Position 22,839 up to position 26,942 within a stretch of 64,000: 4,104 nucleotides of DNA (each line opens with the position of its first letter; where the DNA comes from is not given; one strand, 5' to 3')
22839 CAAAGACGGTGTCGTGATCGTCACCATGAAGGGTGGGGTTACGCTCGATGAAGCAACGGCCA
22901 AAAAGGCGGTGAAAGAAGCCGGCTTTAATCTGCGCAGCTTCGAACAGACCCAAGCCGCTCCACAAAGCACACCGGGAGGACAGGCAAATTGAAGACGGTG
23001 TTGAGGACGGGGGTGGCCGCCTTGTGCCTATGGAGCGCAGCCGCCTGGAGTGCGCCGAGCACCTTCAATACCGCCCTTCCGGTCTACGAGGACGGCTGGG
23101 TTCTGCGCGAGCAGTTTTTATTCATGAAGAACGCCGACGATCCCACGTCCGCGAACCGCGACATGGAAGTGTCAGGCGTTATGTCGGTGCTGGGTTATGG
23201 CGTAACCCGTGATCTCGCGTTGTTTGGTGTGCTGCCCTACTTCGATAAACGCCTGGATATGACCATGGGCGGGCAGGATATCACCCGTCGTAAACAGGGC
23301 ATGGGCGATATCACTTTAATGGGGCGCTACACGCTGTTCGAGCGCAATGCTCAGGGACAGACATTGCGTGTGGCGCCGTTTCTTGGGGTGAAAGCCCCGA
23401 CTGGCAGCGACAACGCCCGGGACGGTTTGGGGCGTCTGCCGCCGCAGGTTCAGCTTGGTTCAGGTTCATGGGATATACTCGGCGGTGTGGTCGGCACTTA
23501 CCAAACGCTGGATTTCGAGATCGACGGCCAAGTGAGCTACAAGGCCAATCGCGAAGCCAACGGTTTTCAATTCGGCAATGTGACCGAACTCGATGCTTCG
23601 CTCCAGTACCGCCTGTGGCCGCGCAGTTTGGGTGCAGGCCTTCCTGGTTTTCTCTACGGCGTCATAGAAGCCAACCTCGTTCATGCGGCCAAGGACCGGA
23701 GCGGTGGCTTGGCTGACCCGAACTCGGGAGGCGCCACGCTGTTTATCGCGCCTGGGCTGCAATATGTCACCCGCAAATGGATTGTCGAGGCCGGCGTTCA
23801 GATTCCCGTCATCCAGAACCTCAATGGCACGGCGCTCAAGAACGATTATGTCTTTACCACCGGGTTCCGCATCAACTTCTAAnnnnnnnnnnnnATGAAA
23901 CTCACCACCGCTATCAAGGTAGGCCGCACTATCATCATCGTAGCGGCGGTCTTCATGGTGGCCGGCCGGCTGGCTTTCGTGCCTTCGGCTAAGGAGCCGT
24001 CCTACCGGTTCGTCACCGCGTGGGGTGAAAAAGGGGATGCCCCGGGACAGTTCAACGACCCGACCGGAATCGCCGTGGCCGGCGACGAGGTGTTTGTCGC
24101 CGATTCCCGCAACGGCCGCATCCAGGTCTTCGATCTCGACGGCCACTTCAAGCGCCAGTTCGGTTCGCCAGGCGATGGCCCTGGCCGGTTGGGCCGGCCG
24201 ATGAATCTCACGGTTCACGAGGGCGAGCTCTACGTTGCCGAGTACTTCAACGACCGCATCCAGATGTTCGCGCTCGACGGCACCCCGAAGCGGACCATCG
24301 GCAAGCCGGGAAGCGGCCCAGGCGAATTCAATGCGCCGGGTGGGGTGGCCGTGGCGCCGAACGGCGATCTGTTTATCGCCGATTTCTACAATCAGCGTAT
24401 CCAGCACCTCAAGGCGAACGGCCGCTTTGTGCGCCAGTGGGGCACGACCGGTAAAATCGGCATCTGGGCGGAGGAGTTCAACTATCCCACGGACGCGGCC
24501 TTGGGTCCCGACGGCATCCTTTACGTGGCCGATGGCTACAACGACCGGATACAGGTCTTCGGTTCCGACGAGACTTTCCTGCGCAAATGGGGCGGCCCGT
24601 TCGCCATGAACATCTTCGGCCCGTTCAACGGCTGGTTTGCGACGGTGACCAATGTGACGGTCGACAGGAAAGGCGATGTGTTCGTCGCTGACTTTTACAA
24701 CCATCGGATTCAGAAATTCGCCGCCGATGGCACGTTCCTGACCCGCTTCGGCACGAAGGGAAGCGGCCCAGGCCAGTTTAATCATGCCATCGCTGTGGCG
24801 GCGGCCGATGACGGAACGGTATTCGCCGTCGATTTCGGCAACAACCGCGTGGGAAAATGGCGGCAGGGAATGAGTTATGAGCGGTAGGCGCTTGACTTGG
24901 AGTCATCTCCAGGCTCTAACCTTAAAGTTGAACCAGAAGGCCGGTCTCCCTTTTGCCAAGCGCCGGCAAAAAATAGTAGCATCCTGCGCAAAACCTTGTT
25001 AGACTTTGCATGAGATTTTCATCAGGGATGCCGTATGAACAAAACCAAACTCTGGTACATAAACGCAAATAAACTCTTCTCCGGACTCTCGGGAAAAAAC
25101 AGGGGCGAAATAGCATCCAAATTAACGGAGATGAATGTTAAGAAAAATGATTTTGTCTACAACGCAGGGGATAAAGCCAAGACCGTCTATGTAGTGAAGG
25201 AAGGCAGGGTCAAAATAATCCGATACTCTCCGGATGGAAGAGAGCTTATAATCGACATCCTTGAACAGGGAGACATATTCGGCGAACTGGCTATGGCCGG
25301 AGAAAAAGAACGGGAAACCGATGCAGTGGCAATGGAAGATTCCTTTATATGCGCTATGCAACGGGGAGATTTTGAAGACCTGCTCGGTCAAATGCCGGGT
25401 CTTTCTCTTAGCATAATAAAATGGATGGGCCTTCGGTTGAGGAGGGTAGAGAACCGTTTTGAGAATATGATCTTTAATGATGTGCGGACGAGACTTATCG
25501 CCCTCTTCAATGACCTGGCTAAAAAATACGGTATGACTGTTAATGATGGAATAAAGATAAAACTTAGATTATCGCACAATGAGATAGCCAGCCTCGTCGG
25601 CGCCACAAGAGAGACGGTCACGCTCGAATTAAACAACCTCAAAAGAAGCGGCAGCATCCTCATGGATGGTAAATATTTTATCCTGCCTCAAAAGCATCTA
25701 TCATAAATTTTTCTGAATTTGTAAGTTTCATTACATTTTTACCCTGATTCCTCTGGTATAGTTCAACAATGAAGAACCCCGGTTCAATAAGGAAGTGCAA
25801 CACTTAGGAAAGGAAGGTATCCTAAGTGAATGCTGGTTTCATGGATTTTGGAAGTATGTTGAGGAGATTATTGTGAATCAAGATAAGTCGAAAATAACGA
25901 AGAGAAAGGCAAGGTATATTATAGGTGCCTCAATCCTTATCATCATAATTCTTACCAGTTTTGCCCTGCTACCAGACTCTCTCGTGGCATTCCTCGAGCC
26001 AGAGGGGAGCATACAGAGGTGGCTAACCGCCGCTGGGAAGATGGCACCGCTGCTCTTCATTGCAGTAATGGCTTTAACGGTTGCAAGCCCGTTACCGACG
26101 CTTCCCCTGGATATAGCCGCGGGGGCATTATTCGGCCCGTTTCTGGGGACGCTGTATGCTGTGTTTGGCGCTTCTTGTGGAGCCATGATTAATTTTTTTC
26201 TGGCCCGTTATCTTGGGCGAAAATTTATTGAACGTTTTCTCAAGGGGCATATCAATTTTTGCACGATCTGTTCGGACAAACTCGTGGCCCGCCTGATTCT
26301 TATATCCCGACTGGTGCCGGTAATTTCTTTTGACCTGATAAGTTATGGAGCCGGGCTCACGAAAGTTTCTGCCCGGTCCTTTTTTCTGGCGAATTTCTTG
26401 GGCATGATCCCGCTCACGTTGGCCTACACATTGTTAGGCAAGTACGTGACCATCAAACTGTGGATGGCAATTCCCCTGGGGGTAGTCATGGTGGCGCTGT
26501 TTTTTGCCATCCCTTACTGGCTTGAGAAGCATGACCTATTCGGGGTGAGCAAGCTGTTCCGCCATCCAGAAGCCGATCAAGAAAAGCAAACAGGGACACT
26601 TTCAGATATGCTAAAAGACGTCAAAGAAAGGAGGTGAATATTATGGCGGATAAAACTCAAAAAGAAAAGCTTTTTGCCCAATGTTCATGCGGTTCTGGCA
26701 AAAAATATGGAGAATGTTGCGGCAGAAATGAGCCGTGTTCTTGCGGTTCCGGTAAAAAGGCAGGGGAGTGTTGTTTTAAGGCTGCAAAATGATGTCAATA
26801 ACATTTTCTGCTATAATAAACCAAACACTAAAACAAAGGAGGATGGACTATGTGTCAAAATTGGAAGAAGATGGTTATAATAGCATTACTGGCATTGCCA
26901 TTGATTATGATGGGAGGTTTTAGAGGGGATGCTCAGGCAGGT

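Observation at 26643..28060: Secreted KNPC-cysteine-repeat proteins (cytochrome c and SmbP-like) plus two Cys-rich mini-ORFs: candidate undescribed periplasmic soft-metal module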

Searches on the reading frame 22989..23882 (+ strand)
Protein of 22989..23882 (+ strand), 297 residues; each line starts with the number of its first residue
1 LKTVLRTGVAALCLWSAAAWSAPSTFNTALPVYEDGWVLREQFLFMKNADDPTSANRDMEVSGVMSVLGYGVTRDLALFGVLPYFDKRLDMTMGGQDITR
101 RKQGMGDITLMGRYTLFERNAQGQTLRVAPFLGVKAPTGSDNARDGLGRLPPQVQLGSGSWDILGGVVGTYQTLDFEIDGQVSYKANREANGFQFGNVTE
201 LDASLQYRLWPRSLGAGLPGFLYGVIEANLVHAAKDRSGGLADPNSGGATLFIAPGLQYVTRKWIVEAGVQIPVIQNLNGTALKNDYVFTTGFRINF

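Call 5: search_protein_families(library=pfam, proteins=[window:22989-23882:+], max_evalue=0.1)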
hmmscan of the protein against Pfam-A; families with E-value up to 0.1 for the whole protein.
window:22989-23882:+ (297 aa): 1 family
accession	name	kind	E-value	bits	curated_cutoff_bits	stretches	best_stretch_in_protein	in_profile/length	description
PF13557.12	Phenol_MetA_deg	-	3.3e-14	53.9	22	1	70-271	35-222/242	Putative MetA-pathway of phenol degradation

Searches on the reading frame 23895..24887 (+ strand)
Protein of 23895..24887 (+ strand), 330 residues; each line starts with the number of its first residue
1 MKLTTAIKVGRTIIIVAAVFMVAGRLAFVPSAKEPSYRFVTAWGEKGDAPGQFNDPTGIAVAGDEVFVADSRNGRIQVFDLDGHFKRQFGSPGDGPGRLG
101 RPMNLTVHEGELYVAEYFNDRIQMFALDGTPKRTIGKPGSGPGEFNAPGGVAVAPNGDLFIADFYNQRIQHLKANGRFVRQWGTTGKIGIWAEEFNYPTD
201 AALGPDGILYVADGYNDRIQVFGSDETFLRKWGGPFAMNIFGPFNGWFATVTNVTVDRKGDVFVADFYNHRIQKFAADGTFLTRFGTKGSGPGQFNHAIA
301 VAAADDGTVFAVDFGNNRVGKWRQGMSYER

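Call 5: search_protein_families(library=pfam, proteins=[window:23895-24887:+], max_evalue=0.1)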
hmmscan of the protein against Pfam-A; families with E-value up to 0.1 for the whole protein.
window:23895-24887:+ (330 aa): 11 families
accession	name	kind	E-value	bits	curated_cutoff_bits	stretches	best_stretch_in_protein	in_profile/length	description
PF01436.27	NHL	-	1.5e-38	129.4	20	5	53-79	1-28/28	NHL repeat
PF17170.10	DUF5128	-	1.2e-17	64.5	22.9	3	55-97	45-87/321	6-bladed beta-propeller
PF08450.18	SGL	-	4.4e-09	36.8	26.3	2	150-284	90-219/246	SMP-30/Gluconolactonase/LRE-like region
PF23500.1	DUF7133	-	7.1e-09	35.9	27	2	147-173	330-356/385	Domain of unknown function (DUF7133)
PF13449.12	Phytase-like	-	3e-08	34.4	27.6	0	50-95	64-110/284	Esterase-like activity of phytase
PF25021.1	TEN_NHL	-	1.2e-07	31.5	27.1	0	144-171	328-355/357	Teneurin NHL domain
PF24684.1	Vgb_lyase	-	3.6e-07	29.7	50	1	54-219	13-162/290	Virginiamycin B lyase family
PF08704.16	GCD14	-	0.00015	21.9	26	0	288-324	47-83/247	tRNA methyltransferase complex GCD14 subunit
PF15869.11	TolB_like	-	0.0022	17.8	29.2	0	73-89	266-282/296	TolB-like 6-blade propeller-like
PF02393.21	US22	-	0.02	15.4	35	0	252-278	83-108/124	US22 like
PF16288.11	DUF4934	-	0.063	13.8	27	0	36-85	51-100/102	Domain of unknown function (DUF4934)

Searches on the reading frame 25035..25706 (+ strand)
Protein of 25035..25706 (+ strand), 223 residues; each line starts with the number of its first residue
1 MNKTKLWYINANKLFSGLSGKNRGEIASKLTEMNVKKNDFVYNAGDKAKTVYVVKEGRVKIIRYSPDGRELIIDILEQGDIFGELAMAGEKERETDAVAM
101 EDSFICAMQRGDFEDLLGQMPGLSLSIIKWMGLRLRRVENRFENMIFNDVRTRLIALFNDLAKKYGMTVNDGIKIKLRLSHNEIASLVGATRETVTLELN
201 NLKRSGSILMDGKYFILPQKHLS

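Call 5: search_protein_families(library=pfam, proteins=[window:25035-25706:+], max_evalue=0.1)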
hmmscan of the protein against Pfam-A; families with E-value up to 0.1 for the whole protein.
window:25035-25706:+ (223 aa): 3 families
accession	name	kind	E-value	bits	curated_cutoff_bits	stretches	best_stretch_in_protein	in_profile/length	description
PF00027.35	cNMP_binding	-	2.9e-23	82.1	27.5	1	33-118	2-87/89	Cyclic nucleotide-binding domain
PF13545.12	HTH_Crp_2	-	4.3e-11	43.1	27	1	153-216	2-61/70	Crp-like helix-turn-helix domain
PF00325.26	Crp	-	4.1e-07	30.1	21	1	177-206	1-30/32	Bacterial regulatory proteins, crp family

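Call 6: search_protein_families(library=ncbifam, proteins=[window:25035-25706:+], max_evalue=0.1)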
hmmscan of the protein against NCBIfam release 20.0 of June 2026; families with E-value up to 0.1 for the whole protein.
window:25035-25706:+ (223 aa): 13 families
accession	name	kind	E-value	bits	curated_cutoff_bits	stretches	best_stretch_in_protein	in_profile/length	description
NF008732.0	PRK11753.1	equivalog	1.4e-27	96.6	266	1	38-216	31-209/214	cAMP-activated global transcriptional regulator CRP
TIGR03697.1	NtcA_cyano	equivalog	8.8e-22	77.8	244.95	1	41-213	4-178/193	global nitrogen regulator NtcA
NF053664.1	TransRegPtrACyano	equivalog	6.2e-21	74.6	300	1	48-213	27-185/196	Crp/Fnr family transcriptional regulator PtrA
NF008365.0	PRK11161.1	subfamily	3.8e-18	65.7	228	1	34-217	51-233/250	fumarate/nitrate reduction transcriptional regulator Fnr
NF052518.1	TransRegLdrP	equivalog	2.3e-16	60.4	300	1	35-208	4-169/195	transcriptional regulator LdrP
NF010499.0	PRK13918.1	equivalog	2.2e-13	50.2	274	1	36-208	18-182/205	CRP/FNR family transcriptional regulator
NF050806.1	TransRegFixKCaul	equivalog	1.3e-12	47.4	300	1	34-209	27-195/215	transcriptional regulator FixK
NF045989.1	TransRegFnrLRhodb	equivalog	1.8e-12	47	300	1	40-214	46-221/245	transcriptional regulator FnrL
NF041163.2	encap_f2b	equivalog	1.6e-10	40.7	400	1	24-130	89-196/450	family 2B encapsulin nanocompartment shell protein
NF058543.1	ActPatMycb56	equivalog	5.2e-08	32.1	460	1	14-131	3-118/317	acetyltransferase Pat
NF006901.0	PRK09392.1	equivalog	1.8e-05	24.2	211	1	34-212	34-206/236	transcriptional activator FtrB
NF007707.0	PRK10402.1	subfamily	4e-05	23.3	180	1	31-117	32-118/226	transcriptional regulator YeiL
TIGR03896.1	cyc_nuc_ocin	subfamily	0.0019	17.6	161.05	1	33-120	164-251/317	bacteriocin-type transport-associated protein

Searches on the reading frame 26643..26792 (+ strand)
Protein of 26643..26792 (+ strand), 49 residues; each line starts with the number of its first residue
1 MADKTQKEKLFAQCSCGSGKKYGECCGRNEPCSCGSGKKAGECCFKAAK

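Call 5: search_protein_families(library=pfam, proteins=[window:26643-26792:+], max_evalue=0.1)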
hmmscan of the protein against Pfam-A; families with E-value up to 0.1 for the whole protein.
window:26643-26792:+ (49 aa): 2 families
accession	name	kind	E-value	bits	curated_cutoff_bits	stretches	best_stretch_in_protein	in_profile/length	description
PF02810.21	SEC-C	-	4.1e-11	42.9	20.4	2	28-45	1-18/19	SEC-C motif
PF04434.22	SWIM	-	0.085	12.9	19.6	1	10-26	11-27/38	SWIM zinc finger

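Call 6: search_protein_families(library=ncbifam, proteins=[window:26643-26792:+], max_evalue=0.1)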
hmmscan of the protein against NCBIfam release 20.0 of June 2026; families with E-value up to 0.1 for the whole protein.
window:26643-26792:+ (49 aa): 7 families
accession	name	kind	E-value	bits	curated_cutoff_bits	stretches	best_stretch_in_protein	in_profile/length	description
NF004088.0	PRK05590.1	equivalog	2.1e-06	28.2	140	2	9-29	146-166/166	hypothetical protein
TIGR04102.1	SWIM_PBPRA1643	hypoth_equivalog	7.9e-06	26.3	68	2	28-44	91-107/108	PBPRA1643 family SWIM/SEC-C metal-binding motif protein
NF002592.0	PRK02250.1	equivalog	0.00017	21.8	158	1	27-44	149-166/167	hypothetical protein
NF007704.0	PRK10396.1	equivalog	0.00018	21.5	149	1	26-45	201-220/221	hypothetical protein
NF002449.0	PRK01617.1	equivalog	0.00023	21.6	141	2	27-44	135-152/154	hypothetical protein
NF001213.0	PRK00183.1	equivalog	0.0082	16.2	158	1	27-46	135-154/157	hypothetical protein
NF002486.0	PRK01752.1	equivalog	0.027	14.4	120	1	13-27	140-154/157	YchJ family protein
